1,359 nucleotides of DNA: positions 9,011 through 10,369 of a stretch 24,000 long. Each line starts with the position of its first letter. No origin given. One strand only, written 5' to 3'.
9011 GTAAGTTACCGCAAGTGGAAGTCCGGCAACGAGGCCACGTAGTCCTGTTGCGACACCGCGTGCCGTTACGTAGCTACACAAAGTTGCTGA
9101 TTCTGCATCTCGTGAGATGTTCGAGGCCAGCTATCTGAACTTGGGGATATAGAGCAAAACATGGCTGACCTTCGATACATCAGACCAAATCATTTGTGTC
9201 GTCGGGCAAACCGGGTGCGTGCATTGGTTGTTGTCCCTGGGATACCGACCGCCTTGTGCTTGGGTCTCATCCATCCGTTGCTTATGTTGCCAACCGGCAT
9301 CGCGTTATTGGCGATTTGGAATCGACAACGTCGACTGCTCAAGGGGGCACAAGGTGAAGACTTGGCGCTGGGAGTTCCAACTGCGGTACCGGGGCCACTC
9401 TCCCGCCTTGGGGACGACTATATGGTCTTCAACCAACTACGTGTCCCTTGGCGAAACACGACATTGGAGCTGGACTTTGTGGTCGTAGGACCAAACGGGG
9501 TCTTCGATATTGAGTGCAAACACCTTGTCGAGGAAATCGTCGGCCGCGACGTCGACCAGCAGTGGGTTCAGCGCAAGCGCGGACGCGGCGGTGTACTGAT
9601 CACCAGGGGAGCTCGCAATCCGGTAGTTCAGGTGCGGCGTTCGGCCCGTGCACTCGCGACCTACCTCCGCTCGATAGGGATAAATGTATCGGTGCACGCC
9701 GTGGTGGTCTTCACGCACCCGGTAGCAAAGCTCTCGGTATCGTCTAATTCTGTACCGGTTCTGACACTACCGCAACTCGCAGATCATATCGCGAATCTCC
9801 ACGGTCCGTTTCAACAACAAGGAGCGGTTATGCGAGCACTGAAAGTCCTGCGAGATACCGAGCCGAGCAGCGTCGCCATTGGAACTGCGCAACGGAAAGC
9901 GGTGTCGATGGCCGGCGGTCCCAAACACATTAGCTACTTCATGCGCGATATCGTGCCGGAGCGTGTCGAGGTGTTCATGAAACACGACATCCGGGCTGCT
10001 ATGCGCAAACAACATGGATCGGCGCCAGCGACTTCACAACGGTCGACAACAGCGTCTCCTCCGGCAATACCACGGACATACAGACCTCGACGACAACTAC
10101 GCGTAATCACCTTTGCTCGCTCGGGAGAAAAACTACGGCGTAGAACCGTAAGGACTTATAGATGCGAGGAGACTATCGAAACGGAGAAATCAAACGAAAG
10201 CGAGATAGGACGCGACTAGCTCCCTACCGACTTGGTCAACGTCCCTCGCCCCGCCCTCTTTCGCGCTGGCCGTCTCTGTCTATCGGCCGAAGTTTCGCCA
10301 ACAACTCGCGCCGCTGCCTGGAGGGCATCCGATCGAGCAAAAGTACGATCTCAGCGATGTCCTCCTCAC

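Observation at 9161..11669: Island cargo module: membrane-anchored NERD nuclease, XRE regulator and two unknown proteins (candidate defence or abortive-infection-like system)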

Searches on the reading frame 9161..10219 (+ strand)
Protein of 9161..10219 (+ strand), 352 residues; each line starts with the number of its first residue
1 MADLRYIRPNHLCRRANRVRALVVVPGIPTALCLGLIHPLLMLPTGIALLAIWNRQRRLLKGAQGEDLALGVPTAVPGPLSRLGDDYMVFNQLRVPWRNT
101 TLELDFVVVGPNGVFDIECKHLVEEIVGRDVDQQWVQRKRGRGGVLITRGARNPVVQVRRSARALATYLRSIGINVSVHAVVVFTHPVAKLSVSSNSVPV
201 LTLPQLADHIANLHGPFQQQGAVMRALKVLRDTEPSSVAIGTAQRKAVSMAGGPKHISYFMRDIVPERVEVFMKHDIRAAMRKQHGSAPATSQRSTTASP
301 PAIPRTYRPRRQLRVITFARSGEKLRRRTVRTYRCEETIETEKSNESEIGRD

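Call 4: search_protein_families(library=pfam, proteins=[window:9161-10219:+], max_evalue=0.1)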
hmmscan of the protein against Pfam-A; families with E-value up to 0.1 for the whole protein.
window:9161-10219:+ (352 aa): 1 family
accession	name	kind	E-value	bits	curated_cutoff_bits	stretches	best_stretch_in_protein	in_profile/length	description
PF08378.17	NERD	-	3.5e-18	66.6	22.1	1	83-185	17-111/111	Nuclease-related domain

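Call 5: search_protein_families(library=padloc, proteins=[window:9161-10219:+], max_evalue=0.1)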
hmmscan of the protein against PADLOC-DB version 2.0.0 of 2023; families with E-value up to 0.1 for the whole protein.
window:9161-10219:+ (352 aa): 1 family
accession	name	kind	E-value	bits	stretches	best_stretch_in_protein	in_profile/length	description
PDLC02512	PglW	-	6.2e-06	22.4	1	100-192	48-139/1403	PglW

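Call 6: search_protein_families(library=ncbifam, proteins=[window:9161-10219:+], max_evalue=0.1)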
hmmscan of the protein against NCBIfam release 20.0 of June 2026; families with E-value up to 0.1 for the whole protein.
window:9161-10219:+ (352 aa): 2 families
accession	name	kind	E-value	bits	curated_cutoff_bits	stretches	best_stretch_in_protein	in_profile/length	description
NF047741.1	antiphage_MADS6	equivalog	3.3e-12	45.7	460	1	82-213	25-152/612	methylation-associated defense system protein kinase MAD6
NF033442.0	BREX_PglW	equivalog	5.2e-05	21.1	990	1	102-191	47-130/1391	BREX system serine/threonine kinase PglW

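Call 11: find_encoding_contigs(protein=window:9161-10219:+, flank=10000, max_places=10)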
Protein window:9161-10219:+ (352 aa): 3 contigs read that carry it; 2 places shown.
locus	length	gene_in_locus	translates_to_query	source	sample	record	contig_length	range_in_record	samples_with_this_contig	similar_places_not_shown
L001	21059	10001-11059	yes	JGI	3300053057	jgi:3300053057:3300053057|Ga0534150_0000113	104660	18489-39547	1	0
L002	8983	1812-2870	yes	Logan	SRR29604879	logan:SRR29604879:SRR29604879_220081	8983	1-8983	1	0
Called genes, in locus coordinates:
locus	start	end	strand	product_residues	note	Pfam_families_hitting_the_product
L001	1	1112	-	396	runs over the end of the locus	PF01941:AdoMet_Synthase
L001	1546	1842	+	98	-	PF02518:HATPase_c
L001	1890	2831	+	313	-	PF01545:Cation_efflux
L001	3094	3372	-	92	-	-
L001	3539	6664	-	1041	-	PF00873:ACR_tran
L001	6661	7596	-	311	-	PF19335:HMBD (weak), PF25954:Beta-barrel_RND_2, PF25967:RND-MFP_C (weak), PF25975:CzcB_C, PF25989:YknX_C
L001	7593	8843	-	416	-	PF02321:OEP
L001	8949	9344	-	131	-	-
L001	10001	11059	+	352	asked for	PF08378:NERD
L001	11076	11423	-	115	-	PF12844:HTH_19 (weak), PF13560:HTH_31, PF01381:HTH_3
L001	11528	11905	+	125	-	-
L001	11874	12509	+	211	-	-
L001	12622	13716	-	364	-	PF12834:Phage_int_SAM_2 (weak), PF12835:Integrase_1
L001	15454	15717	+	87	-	-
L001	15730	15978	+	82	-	PF13986:DUF4224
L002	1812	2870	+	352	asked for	PF08378:NERD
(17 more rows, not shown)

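Call 14: find_homologous_proteins(query=window:9161-10219:+)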
Query window:9161-10219:+ (352 aa): 31 proteins with E <= 0.001 among 6386 candidates.
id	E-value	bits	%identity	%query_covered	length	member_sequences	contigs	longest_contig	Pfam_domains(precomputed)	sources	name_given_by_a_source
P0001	3.5e-230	781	100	100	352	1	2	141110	PF08378.18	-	-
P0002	1.1e-134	467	63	100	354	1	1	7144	PF08378.18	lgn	-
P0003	2.2e-129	450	61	100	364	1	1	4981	PF08378.18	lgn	-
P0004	1.0e-109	385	55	99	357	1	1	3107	PF08378.18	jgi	jgi:hypothetical protein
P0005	3.6e-105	370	51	99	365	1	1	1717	PF08378.18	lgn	-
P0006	2.4e-102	361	53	99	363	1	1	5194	PF08378.18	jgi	jgi:hypothetical protein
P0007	5.9e-93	330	51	94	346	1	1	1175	PF08378.18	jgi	jgi:hypothetical protein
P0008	2.1e-81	292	50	83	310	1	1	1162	PF08378.18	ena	-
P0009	2.6e-62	229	39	86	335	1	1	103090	PF08378.18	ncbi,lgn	-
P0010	4.9e-59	218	44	81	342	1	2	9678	PF08378.18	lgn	-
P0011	5.0e-59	218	40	94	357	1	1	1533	PF08378.18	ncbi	-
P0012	4.7e-58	215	44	81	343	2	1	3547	PF08378.18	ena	-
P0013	4.9e-58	215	40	98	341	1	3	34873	PF08378.18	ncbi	ncbi:MAG: nuclease-related domain-containing protein [Sulfuricaulis sp.]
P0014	5.3e-58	215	39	99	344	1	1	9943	PF08378.18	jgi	jgi:hypothetical protein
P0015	1.2e-57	214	43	79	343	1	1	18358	PF08378.18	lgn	-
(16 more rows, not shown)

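Call 15: find_encoding_contigs(protein=P0002, flank=6000, max_places=3)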
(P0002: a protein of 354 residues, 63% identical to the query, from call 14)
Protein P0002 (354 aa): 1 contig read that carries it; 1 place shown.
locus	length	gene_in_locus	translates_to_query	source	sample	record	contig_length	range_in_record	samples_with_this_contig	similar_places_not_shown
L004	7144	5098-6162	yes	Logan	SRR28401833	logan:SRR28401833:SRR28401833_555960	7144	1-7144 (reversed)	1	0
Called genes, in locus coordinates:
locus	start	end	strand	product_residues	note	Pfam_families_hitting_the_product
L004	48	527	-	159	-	PF06094:GGACT, PF13772:AIG2_2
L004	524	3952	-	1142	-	PF00176:SNF2-rel_dom, PF00270:DEAD, PF04851:ResIII, PF00271:Helicase_C, PF13020:NOV_C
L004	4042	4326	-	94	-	PF13744:HTH_37, PF01381:HTH_3 (weak)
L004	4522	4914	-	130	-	-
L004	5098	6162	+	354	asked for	PF08378:NERD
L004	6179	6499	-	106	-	PF12844:HTH_19 (weak), PF13560:HTH_31, PF01381:HTH_3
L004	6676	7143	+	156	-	?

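Call 16: find_encoding_contigs(protein=P0003, flank=6000, max_places=3)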
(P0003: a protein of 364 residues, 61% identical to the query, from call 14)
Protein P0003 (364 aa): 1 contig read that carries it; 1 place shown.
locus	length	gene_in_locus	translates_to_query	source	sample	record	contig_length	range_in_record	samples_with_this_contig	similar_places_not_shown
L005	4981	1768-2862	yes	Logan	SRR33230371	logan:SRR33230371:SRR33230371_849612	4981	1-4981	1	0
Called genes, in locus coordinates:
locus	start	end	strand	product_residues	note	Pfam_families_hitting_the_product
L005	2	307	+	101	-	?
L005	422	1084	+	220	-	-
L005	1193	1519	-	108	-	-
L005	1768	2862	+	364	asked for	PF08378:NERD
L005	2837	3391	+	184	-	-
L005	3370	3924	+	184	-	-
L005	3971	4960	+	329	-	-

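Call 17: find_encoding_contigs(protein=P0009, flank=6000, max_places=3)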
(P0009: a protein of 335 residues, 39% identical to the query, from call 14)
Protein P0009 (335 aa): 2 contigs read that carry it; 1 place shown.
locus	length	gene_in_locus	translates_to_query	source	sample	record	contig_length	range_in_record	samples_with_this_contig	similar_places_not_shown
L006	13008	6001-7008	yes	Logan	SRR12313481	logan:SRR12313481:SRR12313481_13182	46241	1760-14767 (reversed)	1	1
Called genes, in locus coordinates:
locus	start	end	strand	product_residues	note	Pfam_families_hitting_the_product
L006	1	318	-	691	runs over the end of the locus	PF07715:Plug, PF00593:TonB_dep_Rec_b-barrel, PF14905:OMP_b-brl_3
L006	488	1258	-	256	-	PF00072:Response_reg, PF01627:Hpt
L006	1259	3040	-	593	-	PF00149:Metallophos, PF02872:5_nucleotid_C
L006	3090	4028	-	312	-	PF08668:HDOD, PF01966:HD (weak)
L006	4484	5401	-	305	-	PF01073:3Beta_HSD, PF01370:Epimerase, PF04321:RmlD_sub_bind (faint), PF16363:GDP_Man_Dehyd (weak)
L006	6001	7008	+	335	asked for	PF08378:NERD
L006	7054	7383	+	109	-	-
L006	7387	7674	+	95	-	-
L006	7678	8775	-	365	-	-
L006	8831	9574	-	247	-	PF05818:TraT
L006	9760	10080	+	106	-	PF13560:HTH_31, PF01381:HTH_3 (weak)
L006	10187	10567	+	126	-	-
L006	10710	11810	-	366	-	PF12835:Integrase_1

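Call 18: find_encoding_contigs(protein=P0013, flank=6000, max_places=3)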
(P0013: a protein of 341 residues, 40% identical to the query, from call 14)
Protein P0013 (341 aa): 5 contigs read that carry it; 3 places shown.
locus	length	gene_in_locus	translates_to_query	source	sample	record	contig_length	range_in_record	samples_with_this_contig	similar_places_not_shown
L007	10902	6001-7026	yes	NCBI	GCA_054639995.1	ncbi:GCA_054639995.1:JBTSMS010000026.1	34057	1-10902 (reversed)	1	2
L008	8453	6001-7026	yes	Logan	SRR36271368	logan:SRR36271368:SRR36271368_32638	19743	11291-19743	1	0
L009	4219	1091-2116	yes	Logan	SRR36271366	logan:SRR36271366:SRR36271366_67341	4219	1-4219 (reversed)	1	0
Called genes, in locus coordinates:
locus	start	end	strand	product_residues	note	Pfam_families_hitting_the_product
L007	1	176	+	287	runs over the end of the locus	-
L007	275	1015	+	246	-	-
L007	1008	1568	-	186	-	-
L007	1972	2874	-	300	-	-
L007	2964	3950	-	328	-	PF01909:NTP_transf_2 (weak)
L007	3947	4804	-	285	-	PF00805:Pentapeptide (faint), PF13599:Pentapeptide_4, PF13576:Pentapeptide_3 (weak)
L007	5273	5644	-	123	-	-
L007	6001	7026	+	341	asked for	PF08378:NERD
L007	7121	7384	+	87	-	-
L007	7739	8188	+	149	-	-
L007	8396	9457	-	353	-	-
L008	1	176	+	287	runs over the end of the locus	-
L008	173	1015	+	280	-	-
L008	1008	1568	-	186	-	-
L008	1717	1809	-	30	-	-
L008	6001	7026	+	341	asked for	PF08378:NERD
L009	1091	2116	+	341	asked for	PF08378:NERD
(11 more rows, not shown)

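Call 22: find_related_loci(query=A1, collection=genome_contigs, flank=8000)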
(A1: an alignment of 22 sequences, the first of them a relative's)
Query A1 (352 aa) in genome_contigs; peptide patterns used: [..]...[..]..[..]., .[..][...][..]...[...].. (x = any residue, [..] = any of these).
142 stretches matched a pattern; 84 encode a relative of the query (tblastn E <= 1e-3); the best 80 are kept; 80 distinct loci.
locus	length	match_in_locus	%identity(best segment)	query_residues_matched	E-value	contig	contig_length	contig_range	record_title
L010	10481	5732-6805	37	1-352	3e-57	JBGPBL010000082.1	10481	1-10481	MAG: Sulfurifustaceae bacterium isolate OBJ_0618_130150_106 k141_4820779_length_10481_cov_10.0000, whole genome shotgun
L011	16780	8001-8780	33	1-253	6e-30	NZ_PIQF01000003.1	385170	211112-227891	Idiomarina seosinensis strain CL-SP19 contig3, whole genome shotgun sequence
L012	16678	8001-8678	33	1-232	5e-30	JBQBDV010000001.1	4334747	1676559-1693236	Aeromonas sp. 164P Seq1, whole genome shotgun sequence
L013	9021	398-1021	36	1-210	9e-30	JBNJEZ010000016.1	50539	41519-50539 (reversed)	MAG: Pseudomonadota bacterium isolate Y22_7dBSe1.bin.64 NODE_304_length_50539_cov_16.815603, whole genome shotgun sequen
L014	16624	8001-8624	36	1-210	2e-27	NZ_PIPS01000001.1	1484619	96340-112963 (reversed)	Idiomarina aquatica strain SN-14 contig1, whole genome shotgun sequence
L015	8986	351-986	34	1-214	3e-26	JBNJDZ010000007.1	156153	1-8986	MAG: Pseudomonadota bacterium isolate Y23_30dBSe4.bin.144 NODE_12_length_156153_cov_41.623022, whole genome shotgun sequ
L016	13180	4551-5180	34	1-212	5e-26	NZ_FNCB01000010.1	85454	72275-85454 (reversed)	Idiomarina zobellii strain KMM 231, whole genome shotgun sequence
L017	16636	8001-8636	34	1-214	3e-26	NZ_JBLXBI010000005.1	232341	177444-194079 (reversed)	MAG: Idiomarina sp. isolate ES10-08 S10maxbin_out.026_metabat.1RE.5K@5, whole genome shotgun sequence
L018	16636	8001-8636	34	1-214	7e-26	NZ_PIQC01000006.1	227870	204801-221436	Idiomarina ramblicola strain R22 contig6, whole genome shotgun sequence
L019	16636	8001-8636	33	1-214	6e-26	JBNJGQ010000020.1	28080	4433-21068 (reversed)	MAG: Pseudomonadota bacterium isolate Y22_30dBSe2.bin.67 NODE_744_length_28080_cov_18.240771, whole genome shotgun seque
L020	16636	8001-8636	35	1-214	1e-25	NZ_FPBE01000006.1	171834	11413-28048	Idiomarina abyssalis strain KMM 227, whole genome shotgun sequence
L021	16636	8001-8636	34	1-214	1e-25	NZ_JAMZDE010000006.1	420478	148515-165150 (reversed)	Idiomarina rhizosphaerae strain M1R2S28 55, whole genome shotgun sequence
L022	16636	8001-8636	33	1-214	1e-25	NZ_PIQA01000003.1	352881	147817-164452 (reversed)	Idiomarina piscisalsi strain TPS4-2 contig3, whole genome shotgun sequence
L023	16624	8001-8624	34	1-210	2e-24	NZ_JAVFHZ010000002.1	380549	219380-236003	Idiomarina sp. HP20-50 NODE_2_length_380549_cov_343.284000, whole genome shotgun sequence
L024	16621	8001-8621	31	10-212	6e-22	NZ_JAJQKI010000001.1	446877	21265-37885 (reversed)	Bacillus pinisoli strain GXH0341 1, whole genome shotgun sequence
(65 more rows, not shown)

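Call 39: find_related_loci(query=A1, collection=viral_contigs, flank=6000)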
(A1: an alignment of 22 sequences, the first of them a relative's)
Query A1 (352 aa) in viral_contigs; peptide patterns used: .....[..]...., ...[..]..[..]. (x = any residue, [..] = any of these).
69 stretches matched a pattern, but none encodes a relative of the query by tblastn (E <= 1e-3).

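Call 43: search_protein_families(library=phrogs, proteins=[window:9161-10219:+], max_evalue=0.01)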
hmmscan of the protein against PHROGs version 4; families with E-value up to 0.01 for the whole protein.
window:9161-10219:+ (352 aa): 1 family
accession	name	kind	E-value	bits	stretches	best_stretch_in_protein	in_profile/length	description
phrog_21557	-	unknown function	4.2e-10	40.7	1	80-197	46-157/249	-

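Call 49: search_protein_families(library=pfam, proteins=[L005:3971-4960:+, L005:3370-3924:+, L010:8619-9860:+, L010:9905-10456:+, L006:10187-10567:+, L006:7678-8775:-, L006:7387-7674:+, L007:7739-8188:+, L004:4522-4914:-, L006:7054-7383:+], max_evalue=0.01)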
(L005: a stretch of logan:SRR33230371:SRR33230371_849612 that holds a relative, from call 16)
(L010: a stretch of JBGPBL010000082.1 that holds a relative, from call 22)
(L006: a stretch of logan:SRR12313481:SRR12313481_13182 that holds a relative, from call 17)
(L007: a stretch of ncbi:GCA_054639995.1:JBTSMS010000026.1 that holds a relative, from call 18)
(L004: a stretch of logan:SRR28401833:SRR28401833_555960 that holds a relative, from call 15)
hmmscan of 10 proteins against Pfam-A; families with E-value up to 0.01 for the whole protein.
L005:3971-4960:+ (329 aa): 0 families

L005:3370-3924:+ (184 aa): 0 families

L010:8619-9860:+ (413 aa): 0 families

L010:9905-10456:+ (183 aa): 0 families

L006:10187-10567:+ (126 aa): 0 families

L006:7678-8775:- (365 aa): 1 family
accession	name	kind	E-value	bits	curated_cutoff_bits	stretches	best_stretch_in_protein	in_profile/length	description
PF11949.14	DUF3466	-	0.0035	16.3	25.1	1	221-311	382-481/609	Protein of unknown function (DUF3466)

L006:7387-7674:+ (95 aa): 0 families

L007:7739-8188:+ (149 aa): 0 families

L004:4522-4914:- (130 aa): 0 families

L006:7054-7383:+ (109 aa): 1 family
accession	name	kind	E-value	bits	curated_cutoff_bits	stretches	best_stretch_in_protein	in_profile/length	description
PF10624.15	TraS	-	0.0046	17.1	27.4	1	35-68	125-156/157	Plasmid conjugative transfer entry exclusion protein TraS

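Call 53: search_solved_structures(query=A1, max_evalue=0.1, show_alignments=2)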
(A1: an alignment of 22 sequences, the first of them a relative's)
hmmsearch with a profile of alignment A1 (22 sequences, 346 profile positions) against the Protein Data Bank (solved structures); distinct sequences matched with E-value up to 0.1: 0.

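Call 64: search_dna_similar(query=window:9161-10219:+, collection=plasmids, mode=protein, max_rows=15)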
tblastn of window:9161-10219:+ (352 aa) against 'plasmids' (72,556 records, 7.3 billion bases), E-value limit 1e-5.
Records with a match: 11; places in all: 11; records where one place covers at least 80% of the query: 0.
Best place of each record, by identity: <60% 11.
By first word of the organism name: Paenibacillus 5; Priestia 1; Rossellomorea 1; Pontibacillus 1; Sulfuricystis 1; Clostridioides 1; Thermobacillus 1.
By predicted mobility (MOB-suite, as given by PLSDB): non-mobilizable 11.
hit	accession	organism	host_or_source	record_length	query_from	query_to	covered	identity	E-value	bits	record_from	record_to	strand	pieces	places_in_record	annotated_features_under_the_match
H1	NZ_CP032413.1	Paenibacillus lautus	single colony,Tattoo ink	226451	40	212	49%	28.2%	6e-7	59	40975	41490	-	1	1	nuclease-related domain-containing protein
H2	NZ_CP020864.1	Paenibacillus sp. Cedars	Single culture,Alkaline pool submerged ...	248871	40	212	49%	28.2%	6e-7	59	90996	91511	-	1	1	nuclease-related domain-containing protein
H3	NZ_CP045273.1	Priestia megaterium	pure culture,Paper surface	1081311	60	216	45%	30.6%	2e-13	79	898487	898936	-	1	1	none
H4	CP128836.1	Rossellomorea sp. AcN35-11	-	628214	61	207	42%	32.2%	3e-8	63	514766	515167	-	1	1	NERD domain-containing protein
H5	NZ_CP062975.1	Pontibacillus sp. ALD_SL1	mangrove mud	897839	35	201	47%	28.0%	6e-12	74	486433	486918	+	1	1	nuclease-related domain-containing protein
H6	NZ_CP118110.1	Paenibacillus urinalis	Homo sapiens,blood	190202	59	210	43%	27.4%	1e-6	58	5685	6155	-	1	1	nuclease-related domain-containing protein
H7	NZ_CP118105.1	Paenibacillus urinalis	Homo sapiens,blood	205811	59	210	43%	27.4%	1e-6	58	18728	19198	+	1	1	nuclease-related domain-containing protein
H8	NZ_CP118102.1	Paenibacillus urinalis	Homo sapiens,blood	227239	59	210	43%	27.4%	1e-6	58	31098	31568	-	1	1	nuclease-related domain-containing protein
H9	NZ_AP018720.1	Sulfuricystis multivorans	-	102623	81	191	32%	33.3%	2e-6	57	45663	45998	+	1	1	nuclease-related domain-containing protein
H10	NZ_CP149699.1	Clostridioides difficile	Dog,single cell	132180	80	211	38%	27.4%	8e-9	65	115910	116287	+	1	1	nuclease-related domain-containing protein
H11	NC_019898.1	Thermobacillus composti KWC4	-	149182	101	212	32%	31.3%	1e-12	76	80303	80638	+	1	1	nuclease-related domain-containing protein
